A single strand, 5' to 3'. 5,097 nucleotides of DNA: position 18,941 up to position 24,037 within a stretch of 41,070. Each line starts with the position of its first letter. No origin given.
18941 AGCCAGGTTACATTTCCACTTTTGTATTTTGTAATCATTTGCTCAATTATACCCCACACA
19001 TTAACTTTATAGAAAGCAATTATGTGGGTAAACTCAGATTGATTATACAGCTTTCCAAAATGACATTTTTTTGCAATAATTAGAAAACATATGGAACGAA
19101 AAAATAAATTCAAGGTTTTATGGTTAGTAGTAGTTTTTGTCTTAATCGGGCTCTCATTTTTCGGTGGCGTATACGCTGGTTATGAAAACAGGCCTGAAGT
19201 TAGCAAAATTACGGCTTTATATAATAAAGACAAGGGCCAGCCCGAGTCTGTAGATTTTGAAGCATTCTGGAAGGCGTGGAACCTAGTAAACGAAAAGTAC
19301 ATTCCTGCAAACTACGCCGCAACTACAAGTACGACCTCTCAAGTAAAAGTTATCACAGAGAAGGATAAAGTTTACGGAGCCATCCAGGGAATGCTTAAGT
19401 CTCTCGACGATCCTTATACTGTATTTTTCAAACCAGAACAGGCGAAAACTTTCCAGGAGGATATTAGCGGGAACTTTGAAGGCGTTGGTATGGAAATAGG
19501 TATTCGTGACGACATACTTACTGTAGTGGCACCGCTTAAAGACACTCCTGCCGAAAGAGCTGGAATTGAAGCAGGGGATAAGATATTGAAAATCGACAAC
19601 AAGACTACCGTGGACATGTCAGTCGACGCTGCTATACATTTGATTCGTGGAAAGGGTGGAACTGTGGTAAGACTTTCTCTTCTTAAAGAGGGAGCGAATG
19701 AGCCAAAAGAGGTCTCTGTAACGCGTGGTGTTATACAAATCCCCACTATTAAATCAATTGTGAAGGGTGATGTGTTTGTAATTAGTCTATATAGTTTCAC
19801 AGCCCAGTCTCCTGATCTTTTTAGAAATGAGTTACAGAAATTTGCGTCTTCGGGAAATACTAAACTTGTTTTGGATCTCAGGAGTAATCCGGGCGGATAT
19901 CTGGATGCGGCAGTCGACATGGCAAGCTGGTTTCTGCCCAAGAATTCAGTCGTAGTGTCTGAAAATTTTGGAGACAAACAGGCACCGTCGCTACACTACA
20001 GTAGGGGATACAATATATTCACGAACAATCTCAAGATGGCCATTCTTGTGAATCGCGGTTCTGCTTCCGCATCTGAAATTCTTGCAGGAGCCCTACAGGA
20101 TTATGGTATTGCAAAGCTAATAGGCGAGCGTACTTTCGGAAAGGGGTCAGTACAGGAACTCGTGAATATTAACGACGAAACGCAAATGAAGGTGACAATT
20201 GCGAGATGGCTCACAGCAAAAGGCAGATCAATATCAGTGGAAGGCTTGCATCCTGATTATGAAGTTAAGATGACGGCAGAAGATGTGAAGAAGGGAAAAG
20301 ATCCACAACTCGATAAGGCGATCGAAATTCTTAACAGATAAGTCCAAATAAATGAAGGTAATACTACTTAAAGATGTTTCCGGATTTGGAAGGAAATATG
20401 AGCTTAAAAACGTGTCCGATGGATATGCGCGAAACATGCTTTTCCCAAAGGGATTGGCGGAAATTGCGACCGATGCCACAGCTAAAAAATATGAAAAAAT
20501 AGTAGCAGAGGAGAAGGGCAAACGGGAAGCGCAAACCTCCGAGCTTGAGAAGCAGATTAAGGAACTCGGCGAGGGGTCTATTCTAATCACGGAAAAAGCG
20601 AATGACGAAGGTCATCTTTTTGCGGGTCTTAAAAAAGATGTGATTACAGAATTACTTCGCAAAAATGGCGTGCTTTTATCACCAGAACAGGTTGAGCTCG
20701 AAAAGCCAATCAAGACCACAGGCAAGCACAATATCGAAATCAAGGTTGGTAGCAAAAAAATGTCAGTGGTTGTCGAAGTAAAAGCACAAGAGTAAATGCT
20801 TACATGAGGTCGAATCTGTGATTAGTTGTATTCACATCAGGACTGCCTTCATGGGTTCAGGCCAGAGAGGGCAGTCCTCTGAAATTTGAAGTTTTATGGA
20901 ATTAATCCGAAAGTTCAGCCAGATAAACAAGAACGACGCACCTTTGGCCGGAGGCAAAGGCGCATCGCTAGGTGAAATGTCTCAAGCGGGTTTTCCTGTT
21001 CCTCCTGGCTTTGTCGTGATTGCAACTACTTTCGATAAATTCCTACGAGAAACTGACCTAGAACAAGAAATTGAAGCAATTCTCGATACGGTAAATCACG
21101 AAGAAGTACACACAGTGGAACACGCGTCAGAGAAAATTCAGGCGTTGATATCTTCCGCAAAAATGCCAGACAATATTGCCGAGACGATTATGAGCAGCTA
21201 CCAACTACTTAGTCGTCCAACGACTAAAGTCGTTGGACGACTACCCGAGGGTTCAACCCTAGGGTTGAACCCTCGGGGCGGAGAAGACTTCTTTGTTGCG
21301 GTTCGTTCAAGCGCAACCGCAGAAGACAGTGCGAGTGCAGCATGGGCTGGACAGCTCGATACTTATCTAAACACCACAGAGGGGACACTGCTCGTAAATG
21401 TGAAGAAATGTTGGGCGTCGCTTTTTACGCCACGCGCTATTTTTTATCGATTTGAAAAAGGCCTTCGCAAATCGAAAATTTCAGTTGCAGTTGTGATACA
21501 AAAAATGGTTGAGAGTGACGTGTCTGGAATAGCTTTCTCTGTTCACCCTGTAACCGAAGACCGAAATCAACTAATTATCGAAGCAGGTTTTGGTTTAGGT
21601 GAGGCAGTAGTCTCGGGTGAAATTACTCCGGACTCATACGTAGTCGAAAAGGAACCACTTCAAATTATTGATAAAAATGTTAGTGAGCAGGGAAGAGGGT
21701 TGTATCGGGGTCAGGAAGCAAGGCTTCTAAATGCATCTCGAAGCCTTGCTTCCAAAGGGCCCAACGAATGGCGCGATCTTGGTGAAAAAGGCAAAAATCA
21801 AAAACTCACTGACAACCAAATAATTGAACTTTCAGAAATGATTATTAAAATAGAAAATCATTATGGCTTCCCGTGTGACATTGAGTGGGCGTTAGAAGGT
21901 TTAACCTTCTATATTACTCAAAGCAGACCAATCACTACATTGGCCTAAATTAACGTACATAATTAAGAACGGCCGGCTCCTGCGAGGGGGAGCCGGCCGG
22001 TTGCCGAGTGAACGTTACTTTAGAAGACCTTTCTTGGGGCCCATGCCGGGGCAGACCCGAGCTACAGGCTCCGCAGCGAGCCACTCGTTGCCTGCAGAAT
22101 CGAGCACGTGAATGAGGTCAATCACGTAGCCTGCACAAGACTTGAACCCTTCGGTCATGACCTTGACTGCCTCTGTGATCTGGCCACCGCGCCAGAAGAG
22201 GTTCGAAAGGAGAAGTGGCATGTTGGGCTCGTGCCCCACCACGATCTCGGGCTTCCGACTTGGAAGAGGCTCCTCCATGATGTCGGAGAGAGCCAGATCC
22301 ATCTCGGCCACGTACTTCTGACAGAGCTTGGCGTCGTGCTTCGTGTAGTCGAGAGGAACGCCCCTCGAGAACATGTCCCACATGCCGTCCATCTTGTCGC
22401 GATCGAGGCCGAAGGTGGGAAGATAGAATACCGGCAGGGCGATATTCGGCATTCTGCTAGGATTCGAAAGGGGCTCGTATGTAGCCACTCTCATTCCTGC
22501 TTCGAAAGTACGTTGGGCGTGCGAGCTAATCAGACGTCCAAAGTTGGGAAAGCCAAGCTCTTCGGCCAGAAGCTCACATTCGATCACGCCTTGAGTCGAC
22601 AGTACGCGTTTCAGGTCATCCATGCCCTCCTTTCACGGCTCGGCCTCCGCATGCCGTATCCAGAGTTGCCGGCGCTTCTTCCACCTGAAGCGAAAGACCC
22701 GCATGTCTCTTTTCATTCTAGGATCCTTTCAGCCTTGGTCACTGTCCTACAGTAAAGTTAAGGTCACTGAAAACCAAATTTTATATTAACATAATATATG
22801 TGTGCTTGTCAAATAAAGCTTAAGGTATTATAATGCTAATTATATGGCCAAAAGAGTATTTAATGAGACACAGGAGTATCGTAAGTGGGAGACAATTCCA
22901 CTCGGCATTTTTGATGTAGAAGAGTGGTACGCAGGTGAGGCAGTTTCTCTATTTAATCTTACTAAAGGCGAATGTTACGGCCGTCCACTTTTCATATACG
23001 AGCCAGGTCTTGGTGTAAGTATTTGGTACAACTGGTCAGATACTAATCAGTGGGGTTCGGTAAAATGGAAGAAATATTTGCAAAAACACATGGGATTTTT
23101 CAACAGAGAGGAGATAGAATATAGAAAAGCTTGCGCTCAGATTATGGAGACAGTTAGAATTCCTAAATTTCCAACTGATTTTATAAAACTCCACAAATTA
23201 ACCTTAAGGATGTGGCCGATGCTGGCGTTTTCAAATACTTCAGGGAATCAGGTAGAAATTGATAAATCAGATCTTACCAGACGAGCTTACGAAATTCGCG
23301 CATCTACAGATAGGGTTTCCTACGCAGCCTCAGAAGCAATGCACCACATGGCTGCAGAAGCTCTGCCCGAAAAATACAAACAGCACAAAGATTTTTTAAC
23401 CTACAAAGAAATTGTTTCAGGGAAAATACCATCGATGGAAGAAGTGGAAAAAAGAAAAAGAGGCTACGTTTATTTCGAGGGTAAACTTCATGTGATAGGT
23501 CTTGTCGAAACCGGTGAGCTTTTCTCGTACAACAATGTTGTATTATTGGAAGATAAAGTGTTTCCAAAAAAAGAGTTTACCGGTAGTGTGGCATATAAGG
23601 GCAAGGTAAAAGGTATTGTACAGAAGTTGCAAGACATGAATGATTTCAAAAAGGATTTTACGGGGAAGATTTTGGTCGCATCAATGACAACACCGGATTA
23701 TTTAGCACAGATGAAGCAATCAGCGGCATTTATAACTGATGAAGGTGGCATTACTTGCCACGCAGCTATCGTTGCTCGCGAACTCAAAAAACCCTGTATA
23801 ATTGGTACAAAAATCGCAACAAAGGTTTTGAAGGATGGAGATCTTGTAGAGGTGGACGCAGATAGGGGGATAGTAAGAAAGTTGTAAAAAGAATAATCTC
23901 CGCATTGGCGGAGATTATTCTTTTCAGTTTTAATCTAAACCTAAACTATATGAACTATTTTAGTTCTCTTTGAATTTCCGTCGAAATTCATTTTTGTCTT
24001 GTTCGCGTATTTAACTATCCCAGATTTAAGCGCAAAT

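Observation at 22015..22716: In-frame TGA sits at the conserved Trp position of the RHGxTxW motif in a GC-rich histidine-phosphatase gene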

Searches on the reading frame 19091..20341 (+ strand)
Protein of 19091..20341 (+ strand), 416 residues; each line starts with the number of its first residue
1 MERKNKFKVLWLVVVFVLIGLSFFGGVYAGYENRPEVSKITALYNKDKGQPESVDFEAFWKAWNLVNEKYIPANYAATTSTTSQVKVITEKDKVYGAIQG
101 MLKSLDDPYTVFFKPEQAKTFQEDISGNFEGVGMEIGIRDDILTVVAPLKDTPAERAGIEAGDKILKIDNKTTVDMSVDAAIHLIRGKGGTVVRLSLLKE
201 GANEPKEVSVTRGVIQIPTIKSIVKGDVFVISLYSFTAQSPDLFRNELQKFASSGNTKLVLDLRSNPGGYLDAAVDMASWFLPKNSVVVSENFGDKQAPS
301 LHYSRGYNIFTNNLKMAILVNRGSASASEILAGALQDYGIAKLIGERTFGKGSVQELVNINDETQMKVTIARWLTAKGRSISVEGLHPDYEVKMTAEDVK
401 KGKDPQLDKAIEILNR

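Call 13: search_protein_families(library=pfam, proteins=[window:19091-20341:+], max_evalue=0.01)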
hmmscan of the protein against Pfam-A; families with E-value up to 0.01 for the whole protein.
window:19091-20341:+ (416 aa): 5 families
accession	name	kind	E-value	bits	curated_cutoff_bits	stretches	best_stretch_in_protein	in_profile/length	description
PF03572.23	Peptidase_S41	-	6.5e-47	159.6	24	1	230-392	4-165/165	Peptidase family S41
PF17820.7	PDZ_6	-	1e-12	48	27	1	145-197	2-52/54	PDZ domain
PF00595.29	PDZ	-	2.4e-10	41.1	23.2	1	131-196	11-79/81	PDZ domain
PF22694.1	CtpB_N-like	-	6.5e-09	36.6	27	1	25-114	6-82/85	Activating protease CtpB N-terminal domain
PF13180.12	PDZ_2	-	3.2e-07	31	27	1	139-209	10-79/80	PDZ domain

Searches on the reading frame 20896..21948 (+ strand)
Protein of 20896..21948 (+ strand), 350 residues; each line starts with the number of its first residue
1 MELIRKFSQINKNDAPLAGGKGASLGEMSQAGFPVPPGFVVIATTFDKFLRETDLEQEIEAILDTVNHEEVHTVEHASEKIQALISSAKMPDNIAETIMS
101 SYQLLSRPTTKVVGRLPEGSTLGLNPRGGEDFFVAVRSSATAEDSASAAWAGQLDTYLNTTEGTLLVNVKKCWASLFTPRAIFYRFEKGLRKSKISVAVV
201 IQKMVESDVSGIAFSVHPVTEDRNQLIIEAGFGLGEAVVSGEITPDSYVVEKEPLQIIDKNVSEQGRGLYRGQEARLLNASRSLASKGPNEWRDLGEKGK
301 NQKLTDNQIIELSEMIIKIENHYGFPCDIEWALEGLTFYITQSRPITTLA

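Call 13: search_protein_families(library=pfam, proteins=[window:20896-21948:+], max_evalue=0.01)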
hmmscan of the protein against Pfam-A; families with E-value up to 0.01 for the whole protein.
window:20896-21948:+ (350 aa): 1 family
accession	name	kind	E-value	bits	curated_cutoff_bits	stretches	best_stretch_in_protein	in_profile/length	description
PF01326.24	PPDK_N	-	3.8e-92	309.5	27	1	16-348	2-311/328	Pyruvate phosphate dikinase, AMP/ATP-binding domain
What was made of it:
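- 20896..21948 (+): Flanking host gene encoding a PPDK_N (ATP-grasp) dikinase domain. It is convergent with the cassette. call 13 (309.5 bits)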

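Call 23: find_related_loci(query=window:20896-21945:+, collection=genome_contigs, flank=6000)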
Query window:20896-21945:+ (350 aa) in genome_contigs; peptide patterns used: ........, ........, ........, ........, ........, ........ (x = any residue, [..] = any of these).
164 stretches matched a pattern; 13 encode a relative of the query (tblastn E <= 1e-3); 13 distinct loci.
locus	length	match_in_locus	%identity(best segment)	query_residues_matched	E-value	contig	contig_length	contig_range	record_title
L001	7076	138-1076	62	1-349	6e-141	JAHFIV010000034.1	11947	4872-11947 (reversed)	MAG: bacterium isolate nzgw370 NODE_2423_length_11948_cov_3.205969, whole genome shotgun sequence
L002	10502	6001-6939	63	1-349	1e-140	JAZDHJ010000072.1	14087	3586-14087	MAG: Candidatus Uhrbacteria bacterium isolate MEGAHIT-group-0.317 k141_21207251, whole genome shotgun sequence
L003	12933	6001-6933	62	2-349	2e-133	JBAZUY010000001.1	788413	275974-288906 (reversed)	MAG: archaeon isolate SO_2017_GW1_24 NODE_43_length_788413_cov_2.329335_OW334_2017, whole genome shotgun sequence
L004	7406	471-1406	62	1-349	3e-133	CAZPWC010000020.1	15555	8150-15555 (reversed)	MAG TPA_asm: uncultured archaeon isolate SRP178699_co1_643 genome assembly, contig: NODE_4865_length_15555_cov_7.401355,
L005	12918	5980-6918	61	1-350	1e-132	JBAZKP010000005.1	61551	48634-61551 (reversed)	MAG: archaeon isolate SO_2017_LW4_146 scaffold_1293_c1_LW137-91_2017, whole genome shotgun sequence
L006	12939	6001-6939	57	1-349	8e-130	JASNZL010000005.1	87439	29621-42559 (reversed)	MAG: Candidatus Zambryskiibacteriota bacterium isolate PATE-6 HKU-EGSB-PATE-6_5, whole genome shotgun sequence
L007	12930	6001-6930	52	3-349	5e-110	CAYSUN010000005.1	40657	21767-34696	MAG TPA_asm: uncultured Gammaproteobacteria bacterium isolate SRP178699_co2_536 genome assembly, contig: NODE_359_length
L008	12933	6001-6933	48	1-349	4e-92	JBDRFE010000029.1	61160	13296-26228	MAG: archaeon isolate MEGAHIT-group-1.353 k141_4629311, whole genome shotgun sequence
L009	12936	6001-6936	44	7-350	1e-88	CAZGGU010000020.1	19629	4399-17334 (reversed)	MAG TPA_asm: uncultured Gammaproteobacteria bacterium isolate SRP292972_co1_102 genome assembly, contig: NODE_1258_lengt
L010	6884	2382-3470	53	5-349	1e-82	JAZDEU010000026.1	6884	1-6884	MAG: bacterium isolate MEGAHIT-group-0.164 k141_11981964, whole genome shotgun sequence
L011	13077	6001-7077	60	1-349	2e-140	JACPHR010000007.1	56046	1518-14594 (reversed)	MAG: Candidatus Taylorbacteria bacterium isolate NC_groundwater_419_Ag_B-0.1um_49_17 GD18-4_B1_scaffold_233579, whole ge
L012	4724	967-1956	35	4-347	7e-55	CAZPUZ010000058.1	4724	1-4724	MAG TPA_asm: uncultured archaeon isolate binchicken_co19_610 genome assembly, contig: NODE_32400_length_4724_cov_2.98029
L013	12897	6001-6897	37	2-349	5e-54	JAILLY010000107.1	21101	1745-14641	MAG: Lachnospiraceae bacterium isolate RUI240 k141_13044617_flag=0_multi=18.7867_len=21101, whole genome shotgun sequenc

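Call 46: find_related_loci(query=window:20896-21945:+, collection=metagenome_contigs, flank=4000)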
Query window:20896-21945:+ (350 aa) in metagenome_contigs; peptide patterns used: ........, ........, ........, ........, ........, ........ (x = any residue, [..] = any of these).
203 stretches matched a pattern; 22 encode a relative of the query (tblastn E <= 1e-3); 22 distinct loci.
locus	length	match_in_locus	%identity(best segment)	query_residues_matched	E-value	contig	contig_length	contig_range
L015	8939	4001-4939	69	1-350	2e-159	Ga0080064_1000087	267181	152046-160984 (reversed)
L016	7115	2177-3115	69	1-350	1e-159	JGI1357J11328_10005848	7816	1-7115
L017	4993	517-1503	64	3-349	2e-146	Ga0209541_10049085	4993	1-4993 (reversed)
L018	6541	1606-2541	63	1-350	2e-141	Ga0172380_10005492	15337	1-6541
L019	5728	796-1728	62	2-349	2e-133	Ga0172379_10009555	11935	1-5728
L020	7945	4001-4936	62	1-349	3e-133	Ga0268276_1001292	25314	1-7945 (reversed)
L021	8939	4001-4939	61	1-350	8e-133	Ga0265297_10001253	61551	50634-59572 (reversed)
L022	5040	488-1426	58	1-349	8e-132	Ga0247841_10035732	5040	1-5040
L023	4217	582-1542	62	3-349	2e-122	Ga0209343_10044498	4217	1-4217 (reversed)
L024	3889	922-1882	62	3-349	6e-123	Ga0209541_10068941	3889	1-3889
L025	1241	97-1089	55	1-350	7e-130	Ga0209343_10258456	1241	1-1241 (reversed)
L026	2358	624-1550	54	4-349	2e-122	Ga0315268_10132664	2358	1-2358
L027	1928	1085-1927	56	1-317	2e-119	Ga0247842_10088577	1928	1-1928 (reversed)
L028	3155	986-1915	52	3-349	5e-113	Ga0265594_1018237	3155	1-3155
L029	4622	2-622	70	139-349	2e-97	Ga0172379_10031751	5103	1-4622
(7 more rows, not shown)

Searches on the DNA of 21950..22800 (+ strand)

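Call 24: search_dna_similar(query=window:21950-22800:+, collection=plasmids, mode=distant, max_evalue=0.01)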
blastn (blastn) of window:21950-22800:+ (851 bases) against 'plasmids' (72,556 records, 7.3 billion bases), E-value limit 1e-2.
No match.

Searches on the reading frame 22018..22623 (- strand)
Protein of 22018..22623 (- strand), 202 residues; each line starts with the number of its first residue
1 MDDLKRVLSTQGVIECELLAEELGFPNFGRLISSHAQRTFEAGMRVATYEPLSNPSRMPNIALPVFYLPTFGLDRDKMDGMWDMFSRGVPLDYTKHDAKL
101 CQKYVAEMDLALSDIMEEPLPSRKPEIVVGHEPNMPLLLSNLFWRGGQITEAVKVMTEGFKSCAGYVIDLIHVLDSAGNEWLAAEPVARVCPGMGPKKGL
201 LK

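Call 6: search_protein_families(library=pfam, proteins=[window:22018-22623:-], max_evalue=10)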
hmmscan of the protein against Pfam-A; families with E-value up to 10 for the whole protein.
seq(202 aa): 0 families

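Call 27: list_cluster_members(proteins=[P0001, window:22018-22623:-])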
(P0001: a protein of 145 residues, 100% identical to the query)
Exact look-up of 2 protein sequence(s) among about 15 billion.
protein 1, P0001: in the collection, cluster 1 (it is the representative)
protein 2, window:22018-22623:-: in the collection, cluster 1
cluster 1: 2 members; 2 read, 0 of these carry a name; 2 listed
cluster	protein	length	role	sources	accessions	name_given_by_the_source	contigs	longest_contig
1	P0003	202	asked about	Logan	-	-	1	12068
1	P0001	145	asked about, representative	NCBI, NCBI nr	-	-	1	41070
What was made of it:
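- Gene callers accept it as a 202-aa ORF (Logan) or a 145-aa ORF (NCBI) (call 27).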

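Call 29: find_encoding_contigs(protein=P0003, flank=10000, max_places=10)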
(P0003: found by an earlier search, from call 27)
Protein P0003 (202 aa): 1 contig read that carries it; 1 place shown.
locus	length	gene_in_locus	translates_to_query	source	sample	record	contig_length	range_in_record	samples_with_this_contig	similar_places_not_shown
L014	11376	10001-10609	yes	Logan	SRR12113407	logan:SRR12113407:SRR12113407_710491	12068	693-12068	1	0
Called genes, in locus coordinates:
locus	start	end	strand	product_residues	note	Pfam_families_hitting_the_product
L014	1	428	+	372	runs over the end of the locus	?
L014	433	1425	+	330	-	PF02786:CPSase_L_D2 (faint), PF02655:ATP-grasp_3 (faint), PF07478:Dala_Dala_lig_C, PF08443:RimK (weak)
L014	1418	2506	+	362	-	PF01098:FTSW_RODA_SPOVE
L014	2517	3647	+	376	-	PF03033:Glyco_transf_28, PF04101:Glyco_tran_28_C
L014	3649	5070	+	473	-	PF00749:tRNA-synt_1c, PF19269:Anticodon_2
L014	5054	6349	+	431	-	PF01551:Peptidase_M23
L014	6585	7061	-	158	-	-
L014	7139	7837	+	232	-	-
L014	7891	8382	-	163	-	-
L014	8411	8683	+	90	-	PF01016:Ribosomal_L27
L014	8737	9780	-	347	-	PF00391:PEP-utilizers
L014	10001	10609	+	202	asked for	-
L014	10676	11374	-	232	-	?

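Call 71: find_related_loci(query=window:22018-22623:-, collection=viral_contigs, flank=3000)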
Query window:22018-22623:- (202 aa) in viral_contigs; peptide patterns used: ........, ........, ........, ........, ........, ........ (x = any residue, [..] = any of these).
4 stretches matched a pattern, but none encodes a relative of the query by tblastn (E <= 1e-3).

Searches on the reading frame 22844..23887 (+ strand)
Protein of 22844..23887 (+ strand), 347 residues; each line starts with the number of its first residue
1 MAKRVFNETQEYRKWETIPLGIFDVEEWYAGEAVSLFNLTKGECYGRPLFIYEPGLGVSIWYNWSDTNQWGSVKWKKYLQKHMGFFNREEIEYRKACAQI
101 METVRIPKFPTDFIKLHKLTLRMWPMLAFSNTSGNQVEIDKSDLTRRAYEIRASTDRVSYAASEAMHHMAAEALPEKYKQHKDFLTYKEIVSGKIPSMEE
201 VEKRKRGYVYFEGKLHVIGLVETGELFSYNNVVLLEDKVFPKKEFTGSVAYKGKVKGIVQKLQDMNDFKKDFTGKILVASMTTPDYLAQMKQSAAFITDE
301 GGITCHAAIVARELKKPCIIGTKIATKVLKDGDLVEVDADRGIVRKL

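Call 13: search_protein_families(library=pfam, proteins=[window:22844-23887:+], max_evalue=0.01)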
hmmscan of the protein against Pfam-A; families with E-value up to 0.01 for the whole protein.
window:22844-23887:+ (347 aa): 1 family
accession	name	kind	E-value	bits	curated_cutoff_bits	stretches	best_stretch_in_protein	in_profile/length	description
PF00391.29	PEP-utilizers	-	8.7e-27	93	23.1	1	274-342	4-72/72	PEP-utilising enzyme, mobile domain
